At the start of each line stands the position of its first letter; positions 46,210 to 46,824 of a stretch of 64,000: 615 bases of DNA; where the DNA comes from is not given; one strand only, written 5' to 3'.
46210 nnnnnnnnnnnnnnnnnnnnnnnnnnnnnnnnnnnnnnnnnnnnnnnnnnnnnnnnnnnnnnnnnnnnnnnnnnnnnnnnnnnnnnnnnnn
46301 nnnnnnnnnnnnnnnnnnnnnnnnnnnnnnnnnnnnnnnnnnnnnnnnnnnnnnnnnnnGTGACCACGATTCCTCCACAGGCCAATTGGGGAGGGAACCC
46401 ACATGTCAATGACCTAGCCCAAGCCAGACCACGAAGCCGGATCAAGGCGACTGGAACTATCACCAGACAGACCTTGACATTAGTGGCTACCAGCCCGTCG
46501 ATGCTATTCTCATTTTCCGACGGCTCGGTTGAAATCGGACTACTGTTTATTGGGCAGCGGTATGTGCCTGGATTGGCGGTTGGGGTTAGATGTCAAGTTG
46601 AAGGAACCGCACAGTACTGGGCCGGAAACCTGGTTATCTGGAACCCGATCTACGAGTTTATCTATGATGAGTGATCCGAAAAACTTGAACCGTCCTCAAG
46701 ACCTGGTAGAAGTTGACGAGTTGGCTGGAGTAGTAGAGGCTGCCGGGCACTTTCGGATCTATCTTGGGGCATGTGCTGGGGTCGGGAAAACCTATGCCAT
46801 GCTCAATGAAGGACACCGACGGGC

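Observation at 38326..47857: KdpD is split into two separately encoded halves placed at opposite ends of the kdp locus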

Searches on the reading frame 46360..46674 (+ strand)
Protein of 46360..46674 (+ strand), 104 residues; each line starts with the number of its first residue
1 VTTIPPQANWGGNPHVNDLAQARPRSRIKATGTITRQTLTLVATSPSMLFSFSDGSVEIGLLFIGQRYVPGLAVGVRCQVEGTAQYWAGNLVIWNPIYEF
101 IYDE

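Call 3: search_protein_families(library=pfam, proteins=[window:46360-46674:+])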
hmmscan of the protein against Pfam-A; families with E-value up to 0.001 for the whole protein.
window:46360-46674:+ (104 aa): 0 families

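Call 7: search_protein_families(library=ncbifam, proteins=[window:46360-46674:+], max_evalue=0.01)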
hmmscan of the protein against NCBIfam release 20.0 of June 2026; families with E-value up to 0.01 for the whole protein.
window:46360-46674:+ (104 aa): 0 families

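Call 33: search_protein_families(library=pfam, proteins=[window:46360-46674:+], max_evalue=10)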
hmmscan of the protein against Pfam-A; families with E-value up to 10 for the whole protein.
window:46360-46674:+ (104 aa): 0 families
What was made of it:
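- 46360..46674 (+): Uncharacterised 104-aa OB-fold protein. Its start overlaps the kdpC stop (GTGA) and its end overlaps the start of the N half by 11 nt. No Pfam or NCBIfam family matches it (calls 3, 7, 33).
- On OB-fold, tRNA_anti-codon type (PF01336), for ORF 46360-46674: The window protein has no Pfam hit even at E up to 10 (call 33).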

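Call 34: find_homologous_proteins(query=window:46360-46674:+, max_evalue=0.001)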
Query window:46360-46674:+ (104 aa): 2 proteins with E <= 0.001 among 4 candidates.
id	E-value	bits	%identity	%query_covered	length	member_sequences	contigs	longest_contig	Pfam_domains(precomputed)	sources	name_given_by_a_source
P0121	1.1e-30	123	100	55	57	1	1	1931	-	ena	-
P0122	6.0e-17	79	44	89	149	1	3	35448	PF01336.32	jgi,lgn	jgi:RecG-like helicase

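Call 35: find_encoding_contigs(protein=P0122, flank=10000, max_places=3)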
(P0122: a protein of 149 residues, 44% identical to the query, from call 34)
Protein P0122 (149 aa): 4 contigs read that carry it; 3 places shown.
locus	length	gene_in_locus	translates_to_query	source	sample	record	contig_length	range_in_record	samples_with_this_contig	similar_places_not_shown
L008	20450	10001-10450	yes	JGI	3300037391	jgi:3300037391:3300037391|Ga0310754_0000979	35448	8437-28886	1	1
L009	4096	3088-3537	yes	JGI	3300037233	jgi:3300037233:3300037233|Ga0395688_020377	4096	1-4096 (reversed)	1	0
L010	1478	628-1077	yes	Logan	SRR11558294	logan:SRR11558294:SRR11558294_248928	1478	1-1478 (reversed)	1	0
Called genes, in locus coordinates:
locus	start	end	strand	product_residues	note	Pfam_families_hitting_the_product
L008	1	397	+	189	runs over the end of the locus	PF00881:Nitroreductase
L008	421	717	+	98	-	PF19585:DUF6092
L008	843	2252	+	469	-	PF02133:Transp_cyt_pur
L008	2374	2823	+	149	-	PF00582:Usp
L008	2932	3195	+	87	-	-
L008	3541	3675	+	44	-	-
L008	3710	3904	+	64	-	-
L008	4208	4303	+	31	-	-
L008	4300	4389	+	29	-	PF09604:Potass_KdpF (weak)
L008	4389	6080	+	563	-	PF03814:KdpA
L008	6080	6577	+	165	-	PF00582:Usp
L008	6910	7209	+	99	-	-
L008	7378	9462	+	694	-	PF00122:E1-E2_ATPase, PF00702:Hydrolase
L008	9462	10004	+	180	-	PF02669:KdpC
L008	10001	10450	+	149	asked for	PF01336:tRNA_anti-codon (weak)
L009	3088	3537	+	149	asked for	PF01336:tRNA_anti-codon (weak)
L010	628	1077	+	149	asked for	PF01336:tRNA_anti-codon (weak)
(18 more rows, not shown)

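Call 47: search_protein_representatives(alignment_id=A1)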
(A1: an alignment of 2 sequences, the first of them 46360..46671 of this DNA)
Query: 2 sequences, 149 profile positions. Proteins with E-value up to 0.001 (for the whole library): 1125; up to 1e-10: 227; up to 1e-30: 7. The best 150 are listed.
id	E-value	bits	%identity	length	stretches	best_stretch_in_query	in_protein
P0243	4.2e-46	172.6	-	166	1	1-145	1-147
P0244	2.1e-39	150.9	-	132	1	1-124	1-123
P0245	1.5e-37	144.9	-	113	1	1-109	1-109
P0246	1.1e-36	142.1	-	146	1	1-116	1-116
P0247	1.1e-35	138.9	-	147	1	1-107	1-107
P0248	3.5e-34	133.9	-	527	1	1-141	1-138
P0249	2.1e-31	124.9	-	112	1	5-105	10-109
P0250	3.0e-30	121.2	-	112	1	2-112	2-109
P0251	2.1e-29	118.5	-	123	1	1-105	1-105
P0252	9.9e-29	116.3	-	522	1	1-133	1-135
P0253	1.0e-28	116.2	-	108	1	1-105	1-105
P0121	4.6e-27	110.9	-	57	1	50-102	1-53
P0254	3.9e-26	107.8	-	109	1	1-106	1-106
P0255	7.9e-26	106.8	-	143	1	6-107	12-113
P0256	5.3e-25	104.2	-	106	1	1-104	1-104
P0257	9.2e-25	103.4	-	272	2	14-108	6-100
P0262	1.5e-23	99.4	-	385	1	18-120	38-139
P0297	2.8e-19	85.6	-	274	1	14-134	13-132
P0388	2.2e-13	66.4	-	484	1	16-134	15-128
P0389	2.3e-13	66.4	-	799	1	15-102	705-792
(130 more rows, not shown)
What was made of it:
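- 46360..46674 (+): 1125 representative homologues (call 47).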

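Call 48: search_protein_families(library=pfam, proteins=[P0248, P0252, P0388, P0262, P0389, P0257, P0297, P0243], max_evalue=0.01)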
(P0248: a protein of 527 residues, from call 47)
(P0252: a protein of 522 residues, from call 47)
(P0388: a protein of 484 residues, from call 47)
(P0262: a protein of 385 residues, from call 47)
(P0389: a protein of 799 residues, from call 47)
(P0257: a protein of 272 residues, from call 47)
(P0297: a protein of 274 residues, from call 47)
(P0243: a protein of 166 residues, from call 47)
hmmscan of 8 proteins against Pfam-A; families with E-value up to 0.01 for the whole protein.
P0248 (527 aa): 4 families
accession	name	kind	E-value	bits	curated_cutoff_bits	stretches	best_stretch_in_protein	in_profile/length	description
PF02702.23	KdpD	-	9.8e-93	309.8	26.1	1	150-358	2-209/210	Osmosensitive K+ channel His kinase sensor domain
PF00582.32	Usp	-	9.5e-10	39.6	24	1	380-494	3-133/141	Universal stress protein family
PF01336.31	tRNA_anti-codon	-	0.0045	17.3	27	1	30-89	1-60/75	OB-fold nucleic acid binding domain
PF13481.12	AAA_25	-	0.007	16.5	27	0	153-211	34-91/195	AAA domain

P0252 (522 aa): 2 families
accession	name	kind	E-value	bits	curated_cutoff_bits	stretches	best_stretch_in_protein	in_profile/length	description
PF02702.23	KdpD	-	3.4e-90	301.5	26.1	1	160-367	2-208/210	Osmosensitive K+ channel His kinase sensor domain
PF00582.32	Usp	-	4.7e-06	27.6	24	0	390-427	3-40/141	Universal stress protein family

P0388 (484 aa): 2 families
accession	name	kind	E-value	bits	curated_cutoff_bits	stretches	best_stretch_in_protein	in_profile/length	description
PF02702.23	KdpD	-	1.3e-79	266.9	26.1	1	147-348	2-202/210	Osmosensitive K+ channel His kinase sensor domain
PF23235.1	WH3_Lhr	-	0.0002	22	27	0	176-218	22-64/95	Large helicase-related protein, winged-helix domain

P0262 (385 aa): 2 families
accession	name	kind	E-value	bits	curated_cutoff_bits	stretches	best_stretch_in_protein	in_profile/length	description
PF02702.23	KdpD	-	1.4e-83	279.9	26.1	1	159-365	3-208/210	Osmosensitive K+ channel His kinase sensor domain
PF01336.31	tRNA_anti-codon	-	0.0044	17.4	27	0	69-115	17-67/75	OB-fold nucleic acid binding domain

P0389 (799 aa): 1 family
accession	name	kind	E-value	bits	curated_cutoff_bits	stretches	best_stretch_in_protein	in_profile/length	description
PF13520.12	AA_permease_2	-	2e-22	80.2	27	1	73-487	4-403/427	Amino acid permease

P0257 (272 aa): 1 family
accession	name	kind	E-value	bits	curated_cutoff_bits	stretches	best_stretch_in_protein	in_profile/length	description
PF00072.30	Response_reg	-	1.3e-27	96.6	30.2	1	148-254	1-109/111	Response regulator receiver domain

P0297 (274 aa): 2 families
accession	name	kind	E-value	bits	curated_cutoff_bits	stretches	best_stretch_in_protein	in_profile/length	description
PF00072.30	Response_reg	-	2.5e-17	63.5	30.2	1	154-260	1-109/111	Response regulator receiver domain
PF22458.1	RsmF-B_ferredox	-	0.0057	17.2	27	0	139-195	16-72/74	Methyltr_RsmF/B-like, ferredoxin-like domain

P0243 (166 aa): 1 family
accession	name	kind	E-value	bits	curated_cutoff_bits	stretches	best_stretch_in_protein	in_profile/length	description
PF01336.31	tRNA_anti-codon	-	5.1e-05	23.6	27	1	30-92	1-63/75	OB-fold nucleic acid binding domain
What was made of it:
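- On OB-fold, tRNA_anti-codon type (PF01336), for ORF 46360-46674: Relatives reach only 17-24 bits (call 48).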

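Call 52: search_solved_structures(query=A2, max_evalue=1)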
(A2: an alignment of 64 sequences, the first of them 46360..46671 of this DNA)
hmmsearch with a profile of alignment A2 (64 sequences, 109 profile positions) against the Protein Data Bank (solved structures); distinct sequences matched with E-value up to 1: 6.
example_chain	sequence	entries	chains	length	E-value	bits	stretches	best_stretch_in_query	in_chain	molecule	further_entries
9wm0_A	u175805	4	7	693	0.00034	23.5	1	16-104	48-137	ATP-dependent DNA helicase RecG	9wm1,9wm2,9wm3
1gm5_A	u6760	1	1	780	0.027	17.3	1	14-89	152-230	RECG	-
3f2b_A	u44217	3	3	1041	0.055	16.3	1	18-95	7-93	DNA-directed DNA polymerase III alpha chain | GEOBACILLUS KAUSTOPHILUS DNA POLC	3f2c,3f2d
9ime_A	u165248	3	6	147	0.34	13.8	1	51-73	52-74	Pilin (Bacterial filament) subfamily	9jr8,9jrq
4o9k_A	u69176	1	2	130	0.36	13.7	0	14-48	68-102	Arabinose 5-phosphate isomerase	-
3fcg_A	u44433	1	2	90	0.72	12.8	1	8-64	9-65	F1 capsule-anchoring protein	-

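Call 53: search_protein_families(library=ncbifam, alignment_id=A2, max_evalue=0.01)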
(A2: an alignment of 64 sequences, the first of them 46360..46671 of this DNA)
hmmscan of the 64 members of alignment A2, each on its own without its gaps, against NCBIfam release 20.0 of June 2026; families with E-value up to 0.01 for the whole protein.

A. member 1, window:46360-46671:+ (104 aa): 0 families

B. families by the number of members that match (of 64 scanned): 5 families
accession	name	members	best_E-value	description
NF008163.0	PRK10917.1-1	12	7.8e-05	ATP-dependent DNA helicase RecG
NF008167.0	PRK10917.2-1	6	0.00058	ATP-dependent DNA helicase RecG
NF008164.0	PRK10917.1-2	4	0.002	ATP-dependent DNA helicase RecG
NF008168.0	PRK10917.2-2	3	0.0022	ATP-dependent DNA helicase RecG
NF008166.0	PRK10917.1-4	2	0.00063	ATP-dependent DNA helicase RecG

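Call 54: predict_structure(alignment_id=A2)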
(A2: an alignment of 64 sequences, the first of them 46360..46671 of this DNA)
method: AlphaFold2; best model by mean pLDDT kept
length: 104 residues; sequences in the alignment: 64
mean_pLDDT: 91.7   pTM: 0.83
mean pLDDT of the five models: 91.7, 91.1, 90.1, 90.1, 89.6
residues with pLDDT >= 90: 88; 70-90: 5; 50-70: 9; < 50: 2
segments of 3 or more residues with pLDDT < 50: none
pLDDT, mean of each block of 10 residues (from residue 1): 54 87 96 98 97 98 98 97 97 97 84
secondary structure, 60 per line:
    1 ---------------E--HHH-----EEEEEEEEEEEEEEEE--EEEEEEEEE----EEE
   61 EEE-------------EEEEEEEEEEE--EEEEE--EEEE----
elements in order: E27-42 E45-53 E58-63 E77-87 E90-94 E97-100
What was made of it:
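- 46360..46674 (+): AlphaFold2 gives pLDDT 91.7 and an OB barrel (call 54).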

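Call 57: fold_search(model_id=the predicted structure, library=pdb)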
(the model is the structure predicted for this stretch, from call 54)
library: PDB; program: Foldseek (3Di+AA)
matches with E <= 10: 1019; with E <= 0.001: 8
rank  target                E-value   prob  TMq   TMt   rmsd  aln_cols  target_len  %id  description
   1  4gop_B                2.0e-04  1.00  0.56  0.48   6.0        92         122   16  Structure and Conformational Change of a Replication Protein A Heterotrimer Bound to ssDNA (released 2012-11-28)
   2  6w6w_C                2.1e-04  1.00  0.62  0.23   6.4       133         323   11  Cryo-EM structure of CST bound to telomeric single-stranded DNA (released 2020-06-03)
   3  8c5y_B                3.3e-04  1.00  0.58  0.36   3.2        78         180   20  RPA tetrameric supercomplex from Pyrococcus abyssi (released 2023-05-03)
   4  2k75_MODEL_1_A        4.6e-04  1.00  0.55  0.54   3.2        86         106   12  Solution NMR structure of the OB domain of Ta0387 from Thermoplasma acidophilum. Northeast Structural Genomics (released 2008-08-19)
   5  8aas_B                5.5e-04  1.00  0.59  0.36   3.0        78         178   20  Crystal structure of the Pyrococcus abyssi RPA trimerization core bound to poly-dT20 ssDNA (released 2023-05-03)
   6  5xix_A                8.5e-04  1.00  0.57  0.16   3.7        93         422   17  The canonical domain of human asparaginyl-tRNA synthetase (released 2018-05-02)
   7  4joi_B                9.0e-04  1.00  0.57  0.43   3.1        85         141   12  Crystal structure of the human telomeric Stn1-Ten1 complex (released 2013-05-29)
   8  8aaj_B                9.0e-04  1.00  0.57  0.34   3.4        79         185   22  Crystal structure of the Pyrococcus abyssi RPA (apo form) (released 2023-05-03)
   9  8h53_A                1.0e-03  1.00  0.55  0.15   3.7        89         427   17  Human asparaginyl-tRNA synthetase in complex with asparagine-AMP (released 2023-10-25)
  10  3u58_A                1.1e-03  1.00  0.61  0.32   3.0        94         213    7  Crystal Structure of the Tetrahymena telomerase processivity factor Teb1 AB (released 2011-12-28)
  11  5yzw_A                1.1e-03  1.00  0.62  0.37   6.2       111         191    7  Crystal structure of p204 HINb domain (released 2018-12-19)
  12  5xix_D                1.1e-03  1.00  0.54  0.15   3.8        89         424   17  The canonical domain of human asparaginyl-tRNA synthetase (released 2018-05-02)
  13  4joi_A                1.2e-03  1.00  0.56  0.42   3.1        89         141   12  Crystal structure of the human telomeric Stn1-Ten1 complex (released 2013-05-29)
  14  2oq0_B                1.2e-03  1.00  0.60  0.35   6.4       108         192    7  Crystal Structure of the First HIN-200 Domain of Interferon-Inducible Protein 16 (released 2007-02-27)
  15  8h53_C                1.3e-03  1.00  0.56  0.16   3.8        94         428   17  Human asparaginyl-tRNA synthetase in complex with asparagine-AMP (released 2023-10-25)
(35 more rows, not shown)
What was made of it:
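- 46360..46674 (+): Foldseek matches RPA32, Stn1 and aaRS OB domains (call 57).
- On OB-fold, tRNA_anti-codon type (PF01336), for ORF 46360-46674: The fold itself is confidently an OB barrel: pLDDT 91.7 (call 54), and Foldseek probability 1.00 to RPA32 and Stn1 OB domains at E about 2e-4 (call 57).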

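Call 60: find_related_loci(query=A3, collection=metagenome_contigs, flank=8000)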
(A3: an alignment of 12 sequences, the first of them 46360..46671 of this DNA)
Query A3 (104 aa) in metagenome_contigs; peptide patterns used: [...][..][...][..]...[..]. (x = any residue, [..] = any of these).
73 stretches matched a pattern; 32 encode a relative of the query (tblastn E <= 1e-3); 32 distinct loci.
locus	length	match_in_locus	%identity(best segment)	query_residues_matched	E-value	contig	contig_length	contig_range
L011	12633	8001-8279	44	8-100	9e-26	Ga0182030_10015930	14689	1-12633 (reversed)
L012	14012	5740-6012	46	10-100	4e-25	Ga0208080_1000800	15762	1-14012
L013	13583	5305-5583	44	8-100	1e-24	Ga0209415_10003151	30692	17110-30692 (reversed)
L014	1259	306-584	48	8-100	2e-24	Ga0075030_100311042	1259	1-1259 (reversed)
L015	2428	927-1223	44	2-100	5e-24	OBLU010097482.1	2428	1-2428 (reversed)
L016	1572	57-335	44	8-100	1e-23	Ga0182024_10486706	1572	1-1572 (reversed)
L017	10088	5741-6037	42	2-100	3e-23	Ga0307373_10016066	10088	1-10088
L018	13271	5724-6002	41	8-100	4e-23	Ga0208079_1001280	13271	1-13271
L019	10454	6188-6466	41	8-100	4e-23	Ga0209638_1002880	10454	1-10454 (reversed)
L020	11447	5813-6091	41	8-100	4e-23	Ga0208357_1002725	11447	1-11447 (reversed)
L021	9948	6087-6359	44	10-100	1e-22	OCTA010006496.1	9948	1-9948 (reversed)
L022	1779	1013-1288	45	9-100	5e-22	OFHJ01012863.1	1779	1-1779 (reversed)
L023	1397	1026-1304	42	8-100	2e-21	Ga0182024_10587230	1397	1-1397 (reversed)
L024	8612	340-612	43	10-100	1e-21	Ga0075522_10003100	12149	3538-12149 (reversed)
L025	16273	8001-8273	43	10-100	1e-21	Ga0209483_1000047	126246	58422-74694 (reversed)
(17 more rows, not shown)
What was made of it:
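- Tried and rejected: A 12-sequence alignment worked (call 60).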

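Call 64: list_cluster_members(proteins=[P0248, P0252, P0262])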
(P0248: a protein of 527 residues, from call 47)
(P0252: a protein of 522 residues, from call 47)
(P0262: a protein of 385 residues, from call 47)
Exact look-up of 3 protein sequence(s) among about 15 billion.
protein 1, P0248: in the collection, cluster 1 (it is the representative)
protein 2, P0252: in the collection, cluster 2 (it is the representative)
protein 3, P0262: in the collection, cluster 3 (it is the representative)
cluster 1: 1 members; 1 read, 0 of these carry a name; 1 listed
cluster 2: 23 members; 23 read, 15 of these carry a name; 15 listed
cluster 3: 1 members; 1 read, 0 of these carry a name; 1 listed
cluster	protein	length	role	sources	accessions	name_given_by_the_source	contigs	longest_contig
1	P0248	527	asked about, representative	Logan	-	-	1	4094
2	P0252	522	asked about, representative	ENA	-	-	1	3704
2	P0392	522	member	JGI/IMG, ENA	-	two-component system sensor histidine kinase KdpD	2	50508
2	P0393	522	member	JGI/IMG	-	two-component system sensor histidine kinase KdpD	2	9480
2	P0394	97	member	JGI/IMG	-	hypothetical protein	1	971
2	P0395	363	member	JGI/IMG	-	two-component system sensor histidine kinase KdpD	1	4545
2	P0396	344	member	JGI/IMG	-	two-component system sensor histidine kinase KdpD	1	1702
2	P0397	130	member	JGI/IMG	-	two-component system sensor histidine kinase KdpD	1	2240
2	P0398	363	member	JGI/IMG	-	two-component system sensor histidine kinase KdpD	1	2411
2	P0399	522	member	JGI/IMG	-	two-component system sensor histidine kinase KdpD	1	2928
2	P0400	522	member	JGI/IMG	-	two-component system sensor histidine kinase KdpD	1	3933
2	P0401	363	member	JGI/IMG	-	two-component system sensor histidine kinase KdpD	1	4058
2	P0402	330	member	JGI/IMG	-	two-component system sensor histidine kinase KdpD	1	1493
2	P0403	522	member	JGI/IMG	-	two-component system sensor histidine kinase KdpD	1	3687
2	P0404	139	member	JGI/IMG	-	two-component system sensor histidine kinase KdpD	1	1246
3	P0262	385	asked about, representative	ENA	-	-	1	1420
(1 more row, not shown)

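Call 88: predict_structure(alignment_id=A4)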
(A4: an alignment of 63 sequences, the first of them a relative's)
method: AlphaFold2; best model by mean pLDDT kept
length: 522 residues; sequences in the alignment: 63
mean_pLDDT: 66.6   pTM: 0.39
mean pLDDT of the five models: 66.6, 64.3, 64.2, 63.8, 63.6
residues with pLDDT >= 90: 97; 70-90: 160; 50-70: 122; < 50: 143
segments of 3 or more residues with pLDDT < 50: 104-159, 251-253, 292-316, 319-322, 347-350, 363-371, 379-389, 483-493, 517-522
pLDDT, mean of each block of 10 residues (from residue 1): 71 86 91 97 92 96 94 93 86 91 42 30 28 24 27 33 61 69 81 87 79 89 77 90 81 55 63 76 56 43 43 45 52 53 51 51 47 49 43 78 81 74 76 73 90 87 82 76 47 58 68 57 37
secondary structure, 60 per line:
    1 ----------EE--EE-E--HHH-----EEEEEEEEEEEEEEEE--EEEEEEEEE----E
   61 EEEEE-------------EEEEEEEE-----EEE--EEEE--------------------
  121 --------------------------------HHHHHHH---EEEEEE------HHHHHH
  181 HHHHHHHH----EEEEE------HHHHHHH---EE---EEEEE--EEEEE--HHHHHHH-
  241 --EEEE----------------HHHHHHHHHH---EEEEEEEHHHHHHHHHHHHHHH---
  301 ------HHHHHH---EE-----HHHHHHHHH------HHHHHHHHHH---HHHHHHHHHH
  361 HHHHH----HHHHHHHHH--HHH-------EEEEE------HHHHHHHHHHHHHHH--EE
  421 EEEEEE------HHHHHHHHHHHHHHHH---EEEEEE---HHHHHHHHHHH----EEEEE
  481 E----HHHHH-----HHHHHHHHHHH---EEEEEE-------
elements in order: E29-44 E47-55 E60-65 E79-86 E92-94 E97-100 H153-159 E163-168 H175-188 E193-197 H204-210 E219-223 E226-230 H233-239 E243-246 H263-272 E276-282 H283-297 H307-312 H323-331 H338-347 H351-365 H370-378 E391-395 H402-416 E419-426 H433-448 E452-457 H461-471 E476-481 H486-490 H496-506 E510-515
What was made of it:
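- Tried and rejected: AlphaFold2 of the natural OB-KdpD/Usp fusion P0252 (call 88).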
